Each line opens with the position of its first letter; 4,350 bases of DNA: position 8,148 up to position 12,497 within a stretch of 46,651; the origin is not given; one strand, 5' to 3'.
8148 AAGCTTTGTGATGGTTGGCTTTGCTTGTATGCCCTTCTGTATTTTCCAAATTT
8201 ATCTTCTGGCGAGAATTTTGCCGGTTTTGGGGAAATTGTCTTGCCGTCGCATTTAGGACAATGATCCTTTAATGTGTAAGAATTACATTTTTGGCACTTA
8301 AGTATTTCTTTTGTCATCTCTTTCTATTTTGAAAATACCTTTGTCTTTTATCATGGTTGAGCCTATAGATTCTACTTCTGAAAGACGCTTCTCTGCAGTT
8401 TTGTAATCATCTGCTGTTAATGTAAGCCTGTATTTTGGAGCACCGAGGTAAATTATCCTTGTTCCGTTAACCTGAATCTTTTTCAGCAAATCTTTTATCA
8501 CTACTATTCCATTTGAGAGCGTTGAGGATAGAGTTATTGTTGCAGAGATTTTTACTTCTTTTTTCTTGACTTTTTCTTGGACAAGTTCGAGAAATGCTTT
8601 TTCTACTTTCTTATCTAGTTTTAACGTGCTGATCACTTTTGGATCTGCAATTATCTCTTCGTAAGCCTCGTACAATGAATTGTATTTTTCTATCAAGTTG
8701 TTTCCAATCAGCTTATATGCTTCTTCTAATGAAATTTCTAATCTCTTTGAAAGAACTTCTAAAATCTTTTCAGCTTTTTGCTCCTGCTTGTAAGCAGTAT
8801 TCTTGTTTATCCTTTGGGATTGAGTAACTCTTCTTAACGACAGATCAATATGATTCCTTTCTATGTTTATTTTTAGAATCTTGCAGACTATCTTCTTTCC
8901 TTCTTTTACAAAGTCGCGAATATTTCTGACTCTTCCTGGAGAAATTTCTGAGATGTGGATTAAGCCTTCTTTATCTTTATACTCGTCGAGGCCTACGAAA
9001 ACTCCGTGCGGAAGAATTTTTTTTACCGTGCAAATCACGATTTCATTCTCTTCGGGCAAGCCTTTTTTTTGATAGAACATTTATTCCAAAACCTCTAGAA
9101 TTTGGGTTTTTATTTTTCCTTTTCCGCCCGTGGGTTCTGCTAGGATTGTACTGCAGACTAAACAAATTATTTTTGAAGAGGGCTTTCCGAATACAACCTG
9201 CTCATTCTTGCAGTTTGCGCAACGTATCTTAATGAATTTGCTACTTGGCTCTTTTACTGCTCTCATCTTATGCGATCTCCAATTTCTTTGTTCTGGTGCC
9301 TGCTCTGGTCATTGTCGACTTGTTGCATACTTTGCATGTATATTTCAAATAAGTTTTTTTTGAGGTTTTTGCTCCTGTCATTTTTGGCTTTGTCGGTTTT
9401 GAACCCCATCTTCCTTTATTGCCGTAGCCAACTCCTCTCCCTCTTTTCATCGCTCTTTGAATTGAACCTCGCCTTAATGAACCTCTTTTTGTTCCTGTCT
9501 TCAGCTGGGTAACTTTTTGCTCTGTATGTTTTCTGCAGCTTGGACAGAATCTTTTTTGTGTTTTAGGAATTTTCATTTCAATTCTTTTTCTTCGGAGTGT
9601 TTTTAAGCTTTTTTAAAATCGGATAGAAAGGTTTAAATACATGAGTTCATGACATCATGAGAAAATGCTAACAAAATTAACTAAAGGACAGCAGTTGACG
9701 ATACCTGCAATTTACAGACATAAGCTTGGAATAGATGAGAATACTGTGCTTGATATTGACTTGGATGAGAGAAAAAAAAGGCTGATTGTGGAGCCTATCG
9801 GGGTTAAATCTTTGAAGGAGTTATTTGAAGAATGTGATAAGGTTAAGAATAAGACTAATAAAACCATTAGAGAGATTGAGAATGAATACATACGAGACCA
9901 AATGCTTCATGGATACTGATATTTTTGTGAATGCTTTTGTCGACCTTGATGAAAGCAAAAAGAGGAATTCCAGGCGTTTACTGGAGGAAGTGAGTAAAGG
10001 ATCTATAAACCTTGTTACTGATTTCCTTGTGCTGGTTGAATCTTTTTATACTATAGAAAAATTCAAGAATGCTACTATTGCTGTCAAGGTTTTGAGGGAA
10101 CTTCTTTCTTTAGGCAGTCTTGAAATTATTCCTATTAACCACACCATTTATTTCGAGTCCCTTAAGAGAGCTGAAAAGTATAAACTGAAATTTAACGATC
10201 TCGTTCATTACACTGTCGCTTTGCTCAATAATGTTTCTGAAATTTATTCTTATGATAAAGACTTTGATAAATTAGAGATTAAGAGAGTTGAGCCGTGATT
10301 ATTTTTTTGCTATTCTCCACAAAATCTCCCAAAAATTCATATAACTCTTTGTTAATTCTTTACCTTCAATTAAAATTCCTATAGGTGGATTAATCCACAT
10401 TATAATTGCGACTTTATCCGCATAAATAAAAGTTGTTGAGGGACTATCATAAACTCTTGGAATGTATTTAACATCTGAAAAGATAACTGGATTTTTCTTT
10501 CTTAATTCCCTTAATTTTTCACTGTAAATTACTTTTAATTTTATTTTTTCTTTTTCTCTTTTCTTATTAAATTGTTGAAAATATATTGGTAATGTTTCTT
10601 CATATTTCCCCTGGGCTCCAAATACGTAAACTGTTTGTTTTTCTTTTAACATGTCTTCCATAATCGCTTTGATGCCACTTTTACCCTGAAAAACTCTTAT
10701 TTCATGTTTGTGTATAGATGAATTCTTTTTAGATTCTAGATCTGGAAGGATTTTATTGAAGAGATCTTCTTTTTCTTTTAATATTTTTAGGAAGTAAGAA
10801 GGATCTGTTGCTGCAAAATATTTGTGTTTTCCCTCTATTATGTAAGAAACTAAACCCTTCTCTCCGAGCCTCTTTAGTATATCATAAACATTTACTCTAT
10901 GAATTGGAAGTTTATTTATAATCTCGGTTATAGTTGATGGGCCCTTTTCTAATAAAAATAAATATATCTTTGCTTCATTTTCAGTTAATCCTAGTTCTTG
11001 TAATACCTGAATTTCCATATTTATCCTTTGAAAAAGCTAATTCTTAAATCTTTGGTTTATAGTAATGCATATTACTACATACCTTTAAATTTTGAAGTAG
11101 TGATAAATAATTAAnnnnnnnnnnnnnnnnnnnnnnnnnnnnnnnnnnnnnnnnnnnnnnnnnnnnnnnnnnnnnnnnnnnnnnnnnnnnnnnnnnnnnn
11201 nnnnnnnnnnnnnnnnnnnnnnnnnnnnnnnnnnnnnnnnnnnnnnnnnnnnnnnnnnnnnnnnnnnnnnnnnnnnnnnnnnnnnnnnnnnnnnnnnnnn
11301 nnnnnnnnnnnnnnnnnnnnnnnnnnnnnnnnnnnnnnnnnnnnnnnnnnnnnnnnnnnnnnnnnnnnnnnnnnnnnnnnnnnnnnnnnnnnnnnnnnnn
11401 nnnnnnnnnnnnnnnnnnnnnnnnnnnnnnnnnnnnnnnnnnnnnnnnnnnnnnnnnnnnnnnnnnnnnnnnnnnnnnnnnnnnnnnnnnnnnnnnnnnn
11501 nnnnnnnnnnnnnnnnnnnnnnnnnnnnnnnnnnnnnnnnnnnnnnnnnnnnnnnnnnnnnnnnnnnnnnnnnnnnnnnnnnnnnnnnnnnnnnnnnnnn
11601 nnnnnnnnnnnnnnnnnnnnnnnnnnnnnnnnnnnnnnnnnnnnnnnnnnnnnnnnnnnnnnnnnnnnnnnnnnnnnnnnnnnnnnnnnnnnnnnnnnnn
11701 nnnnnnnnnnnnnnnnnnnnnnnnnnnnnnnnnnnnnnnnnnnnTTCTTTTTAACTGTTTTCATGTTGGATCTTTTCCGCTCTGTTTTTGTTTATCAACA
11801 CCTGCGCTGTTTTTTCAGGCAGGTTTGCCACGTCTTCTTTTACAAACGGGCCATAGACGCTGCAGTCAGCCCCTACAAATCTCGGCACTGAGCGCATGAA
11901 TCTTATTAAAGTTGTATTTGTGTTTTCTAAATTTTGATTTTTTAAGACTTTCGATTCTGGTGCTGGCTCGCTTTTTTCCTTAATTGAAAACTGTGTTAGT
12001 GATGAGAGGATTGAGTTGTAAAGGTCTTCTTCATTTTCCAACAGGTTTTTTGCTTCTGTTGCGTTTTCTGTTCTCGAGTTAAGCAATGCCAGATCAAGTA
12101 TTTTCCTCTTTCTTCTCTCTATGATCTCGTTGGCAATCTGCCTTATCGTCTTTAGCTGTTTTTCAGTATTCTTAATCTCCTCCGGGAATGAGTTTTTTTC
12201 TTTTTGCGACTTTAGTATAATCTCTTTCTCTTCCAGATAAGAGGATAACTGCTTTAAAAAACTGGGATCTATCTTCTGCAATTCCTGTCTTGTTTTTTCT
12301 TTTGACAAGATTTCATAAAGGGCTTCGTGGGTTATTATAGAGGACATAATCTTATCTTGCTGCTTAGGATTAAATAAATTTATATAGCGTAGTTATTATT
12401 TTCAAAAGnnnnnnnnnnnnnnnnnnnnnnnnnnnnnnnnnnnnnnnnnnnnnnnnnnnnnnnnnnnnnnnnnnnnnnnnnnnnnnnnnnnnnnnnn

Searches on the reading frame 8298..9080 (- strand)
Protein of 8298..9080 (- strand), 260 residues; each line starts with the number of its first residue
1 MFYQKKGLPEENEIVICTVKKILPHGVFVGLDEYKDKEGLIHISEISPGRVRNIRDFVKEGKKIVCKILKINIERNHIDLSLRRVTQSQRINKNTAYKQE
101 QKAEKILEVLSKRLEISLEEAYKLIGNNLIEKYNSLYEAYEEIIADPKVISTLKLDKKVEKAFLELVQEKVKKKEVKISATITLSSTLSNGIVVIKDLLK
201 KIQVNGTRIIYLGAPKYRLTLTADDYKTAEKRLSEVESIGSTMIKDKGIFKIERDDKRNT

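Call 14: search_protein_families(library=pfam, proteins=[window:8298-9080:-], max_evalue=0.01)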
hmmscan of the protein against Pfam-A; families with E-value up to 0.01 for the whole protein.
window:8298-9080:- (260 aa): 3 families
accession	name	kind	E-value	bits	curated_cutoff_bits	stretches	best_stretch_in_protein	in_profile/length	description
PF07541.17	EIF_2_alpha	-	1.3e-22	80.4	22.8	1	121-226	1-114/114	Eukaryotic translation initiation factor 2 alpha subunit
PF00575.29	S1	-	7.6e-11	42.7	22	1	9-83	2-74/74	S1 RNA binding domain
PF23459.1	S1_RRP5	-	0.00016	22.6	27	1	13-82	5-72/72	RRP5 S1 domain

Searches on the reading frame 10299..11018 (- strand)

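Call 14: search_protein_families(library=pfam, proteins=[window:10299-11018:-], max_evalue=0.01)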
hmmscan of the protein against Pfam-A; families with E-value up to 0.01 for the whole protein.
window:10299-11018:- (239 aa): 3 families
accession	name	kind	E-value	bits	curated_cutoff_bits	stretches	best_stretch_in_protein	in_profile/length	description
PF01978.25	TrmB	-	2.4e-18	66.2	25.6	1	6-73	1-67/68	Sugar-specific transcriptional regulator TrmB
PF03965.22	Penicillinase_R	-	6.1e-05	23.8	22.6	1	11-71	1-66/115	Penicillinase repressor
PF01022.26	HTH_5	-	0.0019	18.4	22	1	20-59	8-47/47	Bacterial regulatory protein, arsR family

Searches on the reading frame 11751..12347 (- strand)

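Call 14: search_protein_families(library=pfam, proteins=[window:11751-12347:-], max_evalue=0.01)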
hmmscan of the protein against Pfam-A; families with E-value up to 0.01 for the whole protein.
window:11751-12347:- (198 aa): 2 families
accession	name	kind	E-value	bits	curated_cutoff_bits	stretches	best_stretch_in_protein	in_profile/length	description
PF22090.1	Gins51_C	-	8.5e-15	54.7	27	1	147-193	2-48/48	Gins51, C-terminal domain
PF20438.3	SpoIVA_middle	-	0.0075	16.8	25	0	46-127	17-98/179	Stage IV sporulation protein A, middle domain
